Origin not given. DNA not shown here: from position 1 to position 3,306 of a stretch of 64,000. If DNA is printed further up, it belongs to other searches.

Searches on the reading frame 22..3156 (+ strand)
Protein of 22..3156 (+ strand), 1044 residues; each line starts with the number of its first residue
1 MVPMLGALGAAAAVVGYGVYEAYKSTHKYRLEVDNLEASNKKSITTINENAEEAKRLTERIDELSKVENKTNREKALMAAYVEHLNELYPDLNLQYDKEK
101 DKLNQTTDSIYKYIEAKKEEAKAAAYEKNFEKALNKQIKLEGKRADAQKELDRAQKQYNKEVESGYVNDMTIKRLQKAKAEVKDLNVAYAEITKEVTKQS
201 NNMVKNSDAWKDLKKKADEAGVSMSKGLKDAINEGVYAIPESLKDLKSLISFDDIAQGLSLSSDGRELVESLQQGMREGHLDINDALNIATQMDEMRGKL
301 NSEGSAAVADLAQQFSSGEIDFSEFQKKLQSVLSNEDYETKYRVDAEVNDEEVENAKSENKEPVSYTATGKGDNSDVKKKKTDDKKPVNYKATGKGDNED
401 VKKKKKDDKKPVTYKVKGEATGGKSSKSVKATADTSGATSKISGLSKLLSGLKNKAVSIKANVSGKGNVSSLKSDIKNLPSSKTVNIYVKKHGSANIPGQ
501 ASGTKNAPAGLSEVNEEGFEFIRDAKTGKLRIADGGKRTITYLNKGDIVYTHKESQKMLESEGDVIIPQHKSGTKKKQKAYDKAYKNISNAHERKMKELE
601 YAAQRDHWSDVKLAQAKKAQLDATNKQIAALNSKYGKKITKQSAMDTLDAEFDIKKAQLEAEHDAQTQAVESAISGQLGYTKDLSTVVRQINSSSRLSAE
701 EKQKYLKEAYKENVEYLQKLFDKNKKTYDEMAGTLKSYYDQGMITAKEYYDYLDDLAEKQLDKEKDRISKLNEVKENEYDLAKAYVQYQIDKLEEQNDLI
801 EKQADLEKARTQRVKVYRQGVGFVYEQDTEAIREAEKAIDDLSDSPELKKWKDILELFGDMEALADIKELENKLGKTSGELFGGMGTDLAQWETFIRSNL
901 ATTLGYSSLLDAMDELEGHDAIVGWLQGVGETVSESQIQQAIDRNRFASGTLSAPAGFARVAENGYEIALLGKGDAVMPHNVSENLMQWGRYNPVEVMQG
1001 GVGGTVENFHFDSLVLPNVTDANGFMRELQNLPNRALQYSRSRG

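Call 15: search_protein_families(library=pfam, max_evalue=0.0001, proteins=[window:22-3156:+])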
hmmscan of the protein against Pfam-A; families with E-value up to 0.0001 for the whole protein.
window:22-3156:+ (1044 aa): 1 family
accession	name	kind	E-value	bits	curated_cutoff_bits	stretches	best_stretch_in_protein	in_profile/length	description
PF08044.16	DUF1707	-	4.7e-05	23.8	27.6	0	305-334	9-38/53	DUF1707 SHOCT-like domain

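Call 16: search_protein_families(library=phrogs, max_evalue=0.0001, proteins=[window:22-3156:+])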
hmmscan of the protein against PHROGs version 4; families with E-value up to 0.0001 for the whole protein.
window:22-3156:+ (1044 aa): 3 families
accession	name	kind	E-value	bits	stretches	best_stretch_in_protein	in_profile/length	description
phrog_1686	-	tail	6.2e-15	55.1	1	22-247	524-752/1224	tail length tape measure protein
phrog_4211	-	tail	1.7e-08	33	1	5-412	1014-1415/2625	tail length tape measure protein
phrog_167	-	tail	1.9e-08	33.5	1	491-590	1014-1126/1555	tail length tape measure protein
